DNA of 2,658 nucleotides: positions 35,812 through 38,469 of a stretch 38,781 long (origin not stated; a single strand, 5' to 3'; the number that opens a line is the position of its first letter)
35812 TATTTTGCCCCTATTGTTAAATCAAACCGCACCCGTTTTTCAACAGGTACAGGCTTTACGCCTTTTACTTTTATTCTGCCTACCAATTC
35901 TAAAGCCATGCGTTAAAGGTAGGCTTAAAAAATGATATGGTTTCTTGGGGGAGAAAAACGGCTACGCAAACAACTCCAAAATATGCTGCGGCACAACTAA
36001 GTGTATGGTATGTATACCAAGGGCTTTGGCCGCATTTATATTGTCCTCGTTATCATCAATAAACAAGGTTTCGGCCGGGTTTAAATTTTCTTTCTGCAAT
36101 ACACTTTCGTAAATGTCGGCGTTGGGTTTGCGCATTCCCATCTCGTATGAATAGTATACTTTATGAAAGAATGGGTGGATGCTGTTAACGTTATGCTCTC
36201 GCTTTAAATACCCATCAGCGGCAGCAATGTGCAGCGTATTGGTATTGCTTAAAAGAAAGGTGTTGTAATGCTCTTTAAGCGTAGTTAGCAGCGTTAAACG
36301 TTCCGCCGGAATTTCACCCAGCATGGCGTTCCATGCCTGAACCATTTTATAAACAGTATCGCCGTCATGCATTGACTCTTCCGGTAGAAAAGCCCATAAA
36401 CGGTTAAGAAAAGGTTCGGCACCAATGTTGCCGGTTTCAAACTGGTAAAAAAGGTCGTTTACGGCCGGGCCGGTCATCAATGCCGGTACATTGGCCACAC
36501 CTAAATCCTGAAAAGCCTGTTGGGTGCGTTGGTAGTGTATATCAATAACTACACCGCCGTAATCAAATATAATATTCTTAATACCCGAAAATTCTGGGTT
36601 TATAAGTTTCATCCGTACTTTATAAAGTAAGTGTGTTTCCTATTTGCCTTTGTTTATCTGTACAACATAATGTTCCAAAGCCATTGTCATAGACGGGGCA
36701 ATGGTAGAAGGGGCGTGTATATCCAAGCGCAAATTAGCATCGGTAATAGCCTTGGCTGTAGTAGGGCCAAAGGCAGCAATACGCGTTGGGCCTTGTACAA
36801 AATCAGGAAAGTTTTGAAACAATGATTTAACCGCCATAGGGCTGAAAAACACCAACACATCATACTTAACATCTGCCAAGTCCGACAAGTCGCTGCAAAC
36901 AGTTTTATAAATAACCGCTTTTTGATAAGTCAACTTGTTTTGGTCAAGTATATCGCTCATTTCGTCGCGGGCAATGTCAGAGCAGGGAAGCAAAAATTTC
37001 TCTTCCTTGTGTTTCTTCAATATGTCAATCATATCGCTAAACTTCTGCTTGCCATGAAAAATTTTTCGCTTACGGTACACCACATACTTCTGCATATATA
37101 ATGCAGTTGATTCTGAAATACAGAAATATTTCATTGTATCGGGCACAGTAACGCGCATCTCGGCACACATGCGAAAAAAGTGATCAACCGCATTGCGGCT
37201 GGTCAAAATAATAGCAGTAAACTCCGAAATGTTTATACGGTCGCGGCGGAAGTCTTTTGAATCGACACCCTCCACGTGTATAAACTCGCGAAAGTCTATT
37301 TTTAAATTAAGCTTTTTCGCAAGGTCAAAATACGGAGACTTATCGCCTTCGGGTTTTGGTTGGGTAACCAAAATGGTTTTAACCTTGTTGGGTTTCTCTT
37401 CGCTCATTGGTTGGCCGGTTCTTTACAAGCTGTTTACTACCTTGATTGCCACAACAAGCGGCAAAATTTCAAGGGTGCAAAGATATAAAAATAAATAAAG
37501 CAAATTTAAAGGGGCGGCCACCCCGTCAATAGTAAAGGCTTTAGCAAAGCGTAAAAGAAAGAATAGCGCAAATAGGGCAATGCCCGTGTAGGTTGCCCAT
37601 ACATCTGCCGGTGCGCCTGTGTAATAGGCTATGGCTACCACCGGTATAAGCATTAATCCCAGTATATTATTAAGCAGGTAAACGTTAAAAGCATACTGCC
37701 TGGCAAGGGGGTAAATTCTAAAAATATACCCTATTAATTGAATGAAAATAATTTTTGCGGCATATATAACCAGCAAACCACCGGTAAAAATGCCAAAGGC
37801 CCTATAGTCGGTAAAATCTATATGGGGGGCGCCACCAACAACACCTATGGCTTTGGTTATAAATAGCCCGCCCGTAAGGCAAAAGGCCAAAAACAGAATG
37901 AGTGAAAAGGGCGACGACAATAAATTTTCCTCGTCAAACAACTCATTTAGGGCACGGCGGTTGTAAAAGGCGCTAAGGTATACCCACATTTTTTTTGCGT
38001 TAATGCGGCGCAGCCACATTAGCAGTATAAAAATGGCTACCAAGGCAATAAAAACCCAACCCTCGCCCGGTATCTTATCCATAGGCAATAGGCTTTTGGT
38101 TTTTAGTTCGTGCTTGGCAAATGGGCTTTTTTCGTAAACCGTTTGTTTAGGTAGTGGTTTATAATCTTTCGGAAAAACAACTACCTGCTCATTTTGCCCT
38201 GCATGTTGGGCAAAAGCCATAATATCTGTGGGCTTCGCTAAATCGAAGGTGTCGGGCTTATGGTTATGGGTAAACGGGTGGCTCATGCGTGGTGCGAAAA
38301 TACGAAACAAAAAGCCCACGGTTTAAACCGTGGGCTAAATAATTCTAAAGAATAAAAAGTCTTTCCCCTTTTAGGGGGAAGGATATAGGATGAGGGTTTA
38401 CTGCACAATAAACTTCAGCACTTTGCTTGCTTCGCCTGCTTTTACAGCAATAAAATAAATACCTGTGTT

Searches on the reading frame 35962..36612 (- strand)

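Call 58: search_protein_families(library=pfam, proteins=[window:35962-36612:-], max_evalue=0.0001)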
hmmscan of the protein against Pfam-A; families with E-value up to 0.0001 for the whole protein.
window:35962-36612:- (216 aa): 3 families
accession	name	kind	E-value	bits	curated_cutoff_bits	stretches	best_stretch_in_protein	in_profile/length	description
PF00702.32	Hydrolase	-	2.6e-14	54.5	26.4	1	11-199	1-191/191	haloacid dehalogenase-like hydrolase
PF13419.12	HAD_2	-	1.2e-11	45.5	23.8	1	136-203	109-176/178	Haloacid dehalogenase-like hydrolase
PF13242.12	Hydrolase_like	-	2e-05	24.8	22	1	160-203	2-46/75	HAD-hyrolase-like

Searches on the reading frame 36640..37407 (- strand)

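Call 58: search_protein_families(library=pfam, proteins=[window:36640-37407:-], max_evalue=0.0001)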
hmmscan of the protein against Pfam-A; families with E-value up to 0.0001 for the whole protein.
window:36640-37407:- (255 aa): 1 family
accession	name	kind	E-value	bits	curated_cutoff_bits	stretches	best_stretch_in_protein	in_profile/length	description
PF02602.20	HEM4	-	8.3e-34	117.1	27.5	1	53-235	31-224/231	Uroporphyrinogen-III synthase HemD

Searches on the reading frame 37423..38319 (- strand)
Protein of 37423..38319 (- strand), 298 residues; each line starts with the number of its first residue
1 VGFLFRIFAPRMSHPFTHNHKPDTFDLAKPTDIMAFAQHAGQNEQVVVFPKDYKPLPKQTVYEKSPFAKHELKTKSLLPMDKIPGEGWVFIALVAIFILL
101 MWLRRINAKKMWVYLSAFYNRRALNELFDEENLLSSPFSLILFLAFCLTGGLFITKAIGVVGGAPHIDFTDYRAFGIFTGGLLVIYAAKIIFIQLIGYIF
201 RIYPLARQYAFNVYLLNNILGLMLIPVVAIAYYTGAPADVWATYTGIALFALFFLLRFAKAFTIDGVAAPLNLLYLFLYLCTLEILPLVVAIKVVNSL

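Call 58: search_protein_families(library=pfam, proteins=[window:37423-38319:-], max_evalue=0.0001)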
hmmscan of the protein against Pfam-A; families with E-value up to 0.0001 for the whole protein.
window:37423-38319:- (298 aa): 1 family
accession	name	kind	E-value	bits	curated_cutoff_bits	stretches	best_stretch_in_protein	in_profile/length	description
PF14093.11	DUF4271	-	1.1e-36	127.1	29.7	1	89-294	1-205/206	Domain of unknown function (DUF4271)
